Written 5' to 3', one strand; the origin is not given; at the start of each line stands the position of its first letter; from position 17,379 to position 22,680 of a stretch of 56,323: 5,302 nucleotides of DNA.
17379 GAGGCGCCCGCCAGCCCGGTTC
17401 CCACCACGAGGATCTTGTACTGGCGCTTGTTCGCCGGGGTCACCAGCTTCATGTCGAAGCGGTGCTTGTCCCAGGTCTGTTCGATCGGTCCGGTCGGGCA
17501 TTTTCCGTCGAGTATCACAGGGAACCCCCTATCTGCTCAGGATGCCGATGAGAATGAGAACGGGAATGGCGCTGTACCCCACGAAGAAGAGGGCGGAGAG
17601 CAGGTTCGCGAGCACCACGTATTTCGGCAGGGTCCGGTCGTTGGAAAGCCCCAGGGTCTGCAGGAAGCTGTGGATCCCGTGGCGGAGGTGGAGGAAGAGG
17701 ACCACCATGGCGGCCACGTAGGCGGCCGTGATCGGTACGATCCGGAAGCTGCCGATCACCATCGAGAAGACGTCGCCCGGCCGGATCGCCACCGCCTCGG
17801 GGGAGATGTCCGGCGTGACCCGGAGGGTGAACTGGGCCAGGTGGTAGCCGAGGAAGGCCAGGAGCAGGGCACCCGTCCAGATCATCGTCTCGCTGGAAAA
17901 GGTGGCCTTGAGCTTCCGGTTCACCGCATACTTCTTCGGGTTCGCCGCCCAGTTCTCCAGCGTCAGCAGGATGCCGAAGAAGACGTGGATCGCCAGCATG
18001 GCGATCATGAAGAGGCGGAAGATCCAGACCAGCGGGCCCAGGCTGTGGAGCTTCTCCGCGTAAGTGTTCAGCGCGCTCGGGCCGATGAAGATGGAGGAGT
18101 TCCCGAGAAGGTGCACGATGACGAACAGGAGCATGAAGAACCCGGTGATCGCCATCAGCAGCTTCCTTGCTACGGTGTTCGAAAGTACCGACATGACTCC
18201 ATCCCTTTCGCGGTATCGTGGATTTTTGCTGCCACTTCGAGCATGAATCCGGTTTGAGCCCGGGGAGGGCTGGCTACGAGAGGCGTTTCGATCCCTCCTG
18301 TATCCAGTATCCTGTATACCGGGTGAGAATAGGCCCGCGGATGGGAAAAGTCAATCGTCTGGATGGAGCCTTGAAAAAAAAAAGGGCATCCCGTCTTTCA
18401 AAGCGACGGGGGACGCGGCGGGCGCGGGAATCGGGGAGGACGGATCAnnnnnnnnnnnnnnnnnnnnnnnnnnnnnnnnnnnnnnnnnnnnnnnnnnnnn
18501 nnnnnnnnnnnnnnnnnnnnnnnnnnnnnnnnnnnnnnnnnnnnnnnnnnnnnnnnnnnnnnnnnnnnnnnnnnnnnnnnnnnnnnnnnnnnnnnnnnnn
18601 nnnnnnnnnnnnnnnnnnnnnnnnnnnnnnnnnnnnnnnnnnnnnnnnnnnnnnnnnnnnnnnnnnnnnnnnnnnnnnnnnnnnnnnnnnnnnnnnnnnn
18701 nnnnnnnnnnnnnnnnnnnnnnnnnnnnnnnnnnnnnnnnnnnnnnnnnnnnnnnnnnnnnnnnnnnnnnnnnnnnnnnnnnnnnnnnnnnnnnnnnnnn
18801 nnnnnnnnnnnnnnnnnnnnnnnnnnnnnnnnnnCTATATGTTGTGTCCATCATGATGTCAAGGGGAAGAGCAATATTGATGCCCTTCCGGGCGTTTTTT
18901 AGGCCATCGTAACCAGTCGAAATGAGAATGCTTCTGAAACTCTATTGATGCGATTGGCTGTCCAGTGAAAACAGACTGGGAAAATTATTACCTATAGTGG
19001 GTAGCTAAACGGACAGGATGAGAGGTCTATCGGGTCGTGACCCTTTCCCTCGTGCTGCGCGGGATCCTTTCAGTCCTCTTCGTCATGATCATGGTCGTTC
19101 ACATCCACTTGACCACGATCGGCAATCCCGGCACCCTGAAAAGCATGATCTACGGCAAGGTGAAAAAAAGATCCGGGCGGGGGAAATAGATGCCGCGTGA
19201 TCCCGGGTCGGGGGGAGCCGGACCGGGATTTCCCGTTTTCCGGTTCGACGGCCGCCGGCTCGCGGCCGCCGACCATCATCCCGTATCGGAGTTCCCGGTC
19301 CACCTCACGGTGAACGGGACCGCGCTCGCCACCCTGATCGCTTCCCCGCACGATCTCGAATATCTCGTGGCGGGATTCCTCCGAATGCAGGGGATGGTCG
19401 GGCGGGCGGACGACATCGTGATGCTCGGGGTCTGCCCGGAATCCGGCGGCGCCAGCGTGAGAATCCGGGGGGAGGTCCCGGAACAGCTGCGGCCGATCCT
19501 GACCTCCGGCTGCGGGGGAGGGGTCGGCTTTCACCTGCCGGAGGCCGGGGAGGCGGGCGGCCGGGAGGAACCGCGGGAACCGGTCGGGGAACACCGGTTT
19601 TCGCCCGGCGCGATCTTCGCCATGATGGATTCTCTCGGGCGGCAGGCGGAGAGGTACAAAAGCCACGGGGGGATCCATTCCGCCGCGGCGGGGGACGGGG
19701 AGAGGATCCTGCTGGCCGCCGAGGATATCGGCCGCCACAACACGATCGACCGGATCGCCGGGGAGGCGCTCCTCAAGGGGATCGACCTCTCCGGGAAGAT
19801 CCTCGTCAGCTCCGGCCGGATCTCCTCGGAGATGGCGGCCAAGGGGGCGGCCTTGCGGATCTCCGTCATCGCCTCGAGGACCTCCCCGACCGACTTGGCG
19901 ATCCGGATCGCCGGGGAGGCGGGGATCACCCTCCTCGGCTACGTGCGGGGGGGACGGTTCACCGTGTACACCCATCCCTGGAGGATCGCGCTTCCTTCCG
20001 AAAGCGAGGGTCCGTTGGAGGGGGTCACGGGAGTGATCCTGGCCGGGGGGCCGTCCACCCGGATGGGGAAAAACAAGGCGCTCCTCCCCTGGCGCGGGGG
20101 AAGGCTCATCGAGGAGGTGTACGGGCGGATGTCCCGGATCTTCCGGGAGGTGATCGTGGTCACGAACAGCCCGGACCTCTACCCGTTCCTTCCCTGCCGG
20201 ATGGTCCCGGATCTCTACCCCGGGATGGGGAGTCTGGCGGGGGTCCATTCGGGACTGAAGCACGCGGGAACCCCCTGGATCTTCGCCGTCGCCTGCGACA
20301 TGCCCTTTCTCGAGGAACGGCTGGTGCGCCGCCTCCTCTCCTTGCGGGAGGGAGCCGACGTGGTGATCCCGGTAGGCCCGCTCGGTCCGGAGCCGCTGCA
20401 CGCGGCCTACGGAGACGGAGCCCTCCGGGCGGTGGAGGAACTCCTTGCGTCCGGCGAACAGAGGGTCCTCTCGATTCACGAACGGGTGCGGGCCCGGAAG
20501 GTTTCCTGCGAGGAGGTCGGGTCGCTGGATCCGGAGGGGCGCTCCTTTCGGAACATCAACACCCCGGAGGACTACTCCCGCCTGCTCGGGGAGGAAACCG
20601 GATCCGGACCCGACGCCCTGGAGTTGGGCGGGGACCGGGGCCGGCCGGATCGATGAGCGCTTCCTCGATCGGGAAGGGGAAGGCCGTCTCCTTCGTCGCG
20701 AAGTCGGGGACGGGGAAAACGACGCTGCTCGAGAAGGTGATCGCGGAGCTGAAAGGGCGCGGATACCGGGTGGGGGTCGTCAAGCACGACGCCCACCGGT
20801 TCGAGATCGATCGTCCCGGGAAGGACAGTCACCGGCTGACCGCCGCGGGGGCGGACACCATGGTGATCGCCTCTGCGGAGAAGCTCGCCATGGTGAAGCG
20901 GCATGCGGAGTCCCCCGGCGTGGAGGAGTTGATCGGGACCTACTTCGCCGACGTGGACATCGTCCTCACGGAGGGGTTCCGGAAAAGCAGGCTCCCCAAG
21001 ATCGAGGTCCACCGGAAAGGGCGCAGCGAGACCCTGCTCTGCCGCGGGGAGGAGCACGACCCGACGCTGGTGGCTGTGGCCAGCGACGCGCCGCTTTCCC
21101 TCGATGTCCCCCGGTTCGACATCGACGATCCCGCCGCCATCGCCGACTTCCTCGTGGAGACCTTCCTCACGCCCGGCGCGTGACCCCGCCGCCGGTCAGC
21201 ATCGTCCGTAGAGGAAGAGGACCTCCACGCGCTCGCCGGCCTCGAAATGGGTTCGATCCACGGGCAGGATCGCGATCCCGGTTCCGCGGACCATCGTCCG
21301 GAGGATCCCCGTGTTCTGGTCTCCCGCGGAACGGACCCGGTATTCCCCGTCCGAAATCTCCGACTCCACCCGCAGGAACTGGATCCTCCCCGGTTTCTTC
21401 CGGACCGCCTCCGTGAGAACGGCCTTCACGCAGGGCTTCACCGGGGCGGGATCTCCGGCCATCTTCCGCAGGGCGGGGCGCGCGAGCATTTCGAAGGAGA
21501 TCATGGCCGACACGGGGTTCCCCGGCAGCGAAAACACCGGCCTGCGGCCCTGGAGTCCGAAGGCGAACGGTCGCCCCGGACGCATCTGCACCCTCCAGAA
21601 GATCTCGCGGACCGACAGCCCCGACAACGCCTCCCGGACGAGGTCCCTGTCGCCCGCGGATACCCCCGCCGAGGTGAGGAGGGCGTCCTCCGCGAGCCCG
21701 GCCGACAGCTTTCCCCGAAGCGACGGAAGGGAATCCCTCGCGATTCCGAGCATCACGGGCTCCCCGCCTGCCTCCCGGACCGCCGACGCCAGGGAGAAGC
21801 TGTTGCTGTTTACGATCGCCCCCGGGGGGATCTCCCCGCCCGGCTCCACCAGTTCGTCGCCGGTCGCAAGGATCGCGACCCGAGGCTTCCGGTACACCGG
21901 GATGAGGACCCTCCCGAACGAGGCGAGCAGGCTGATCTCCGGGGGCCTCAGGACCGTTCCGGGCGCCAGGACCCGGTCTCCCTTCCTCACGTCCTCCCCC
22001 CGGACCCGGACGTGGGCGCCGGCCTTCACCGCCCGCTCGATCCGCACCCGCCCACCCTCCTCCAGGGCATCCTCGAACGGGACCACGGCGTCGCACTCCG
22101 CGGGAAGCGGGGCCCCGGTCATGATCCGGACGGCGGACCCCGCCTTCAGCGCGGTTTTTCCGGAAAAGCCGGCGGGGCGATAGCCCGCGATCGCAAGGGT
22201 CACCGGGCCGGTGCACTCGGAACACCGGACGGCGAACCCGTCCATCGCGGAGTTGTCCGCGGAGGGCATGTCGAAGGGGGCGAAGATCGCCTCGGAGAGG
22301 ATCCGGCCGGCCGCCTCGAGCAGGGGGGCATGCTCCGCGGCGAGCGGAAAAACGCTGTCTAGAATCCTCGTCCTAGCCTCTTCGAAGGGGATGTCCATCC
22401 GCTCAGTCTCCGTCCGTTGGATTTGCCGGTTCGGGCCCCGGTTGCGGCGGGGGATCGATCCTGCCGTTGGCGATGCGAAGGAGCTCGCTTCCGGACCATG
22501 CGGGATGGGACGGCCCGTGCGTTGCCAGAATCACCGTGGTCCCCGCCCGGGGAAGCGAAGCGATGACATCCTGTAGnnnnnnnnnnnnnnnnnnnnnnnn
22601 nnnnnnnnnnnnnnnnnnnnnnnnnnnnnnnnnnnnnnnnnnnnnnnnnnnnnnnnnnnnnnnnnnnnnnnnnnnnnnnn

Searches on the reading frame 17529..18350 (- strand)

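Call 36: search_protein_families(library=pfam, proteins=[window:17529-18350:-], max_evalue=0.00001)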
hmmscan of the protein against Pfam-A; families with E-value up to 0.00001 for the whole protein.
window:17529-18350:- (273 aa): 1 family
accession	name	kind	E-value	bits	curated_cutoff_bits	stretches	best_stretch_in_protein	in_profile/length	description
PF01127.27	Sdh_cyt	-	2.5e-07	31.3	25.8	0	64-142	24-103/122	Succinate dehydrogenase/Fumarate reductase transmembrane subunit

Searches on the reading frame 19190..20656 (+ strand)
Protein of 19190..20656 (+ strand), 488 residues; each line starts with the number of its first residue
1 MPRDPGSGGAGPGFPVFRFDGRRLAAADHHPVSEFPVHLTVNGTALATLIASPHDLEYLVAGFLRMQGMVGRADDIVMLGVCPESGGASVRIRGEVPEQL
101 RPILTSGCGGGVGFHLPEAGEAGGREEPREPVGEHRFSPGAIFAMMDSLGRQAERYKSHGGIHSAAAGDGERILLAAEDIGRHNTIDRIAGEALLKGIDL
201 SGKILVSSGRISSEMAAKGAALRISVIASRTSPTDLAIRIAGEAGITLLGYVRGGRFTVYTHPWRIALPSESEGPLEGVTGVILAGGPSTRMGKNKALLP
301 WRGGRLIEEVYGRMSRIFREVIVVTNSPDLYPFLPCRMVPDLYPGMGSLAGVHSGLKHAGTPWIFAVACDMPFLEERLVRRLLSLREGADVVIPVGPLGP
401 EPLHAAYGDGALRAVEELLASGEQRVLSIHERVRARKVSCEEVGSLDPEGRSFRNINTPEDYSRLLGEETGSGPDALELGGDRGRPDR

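Call 36: search_protein_families(library=pfam, proteins=[window:19190-20656:+], max_evalue=0.00001)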
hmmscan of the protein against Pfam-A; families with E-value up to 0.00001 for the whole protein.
window:19190-20656:+ (488 aa): 2 families
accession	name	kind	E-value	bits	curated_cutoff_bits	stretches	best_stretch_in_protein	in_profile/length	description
PF02634.21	FdhD-NarQ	-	6.1e-69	232.8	27.2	1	32-266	1-236/237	FdhD/NarQ family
PF12804.13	NTP_transf_3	-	2.6e-39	135.4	27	1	281-431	1-158/160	MobA-like NTP transferase domain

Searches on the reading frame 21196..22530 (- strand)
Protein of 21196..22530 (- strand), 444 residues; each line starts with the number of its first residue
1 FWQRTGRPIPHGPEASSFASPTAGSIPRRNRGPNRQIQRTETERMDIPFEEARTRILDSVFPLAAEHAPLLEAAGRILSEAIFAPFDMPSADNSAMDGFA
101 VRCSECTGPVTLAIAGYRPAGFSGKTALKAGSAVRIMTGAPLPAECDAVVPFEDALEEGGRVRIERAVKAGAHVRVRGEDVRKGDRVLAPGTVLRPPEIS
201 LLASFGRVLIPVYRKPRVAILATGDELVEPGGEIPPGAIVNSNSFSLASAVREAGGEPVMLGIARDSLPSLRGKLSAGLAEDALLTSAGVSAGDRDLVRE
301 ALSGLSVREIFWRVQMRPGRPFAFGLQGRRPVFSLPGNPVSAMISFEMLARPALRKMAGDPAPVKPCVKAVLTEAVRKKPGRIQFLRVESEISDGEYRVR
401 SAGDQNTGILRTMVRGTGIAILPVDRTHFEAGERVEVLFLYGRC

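Call 36: search_protein_families(library=pfam, proteins=[window:21196-22530:-], max_evalue=0.00001)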
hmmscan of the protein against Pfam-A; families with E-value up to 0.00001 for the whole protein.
window:21196-22530:- (444 aa): 3 families
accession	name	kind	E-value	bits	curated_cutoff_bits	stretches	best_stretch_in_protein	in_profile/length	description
PF03453.22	MoeA_N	-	1.7e-46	158.2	30.8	1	47-206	1-160/160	MoeA N-terminal region (domain I and II)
PF00994.29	MoCF_biosynth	-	6.7e-28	97.6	26.6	1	219-356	1-144/144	Probable molybdopterin binding domain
PF03454.20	MoeA_C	-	5.8e-13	49.3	22.1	1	369-440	1-72/72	MoeA C-terminal region (domain IV)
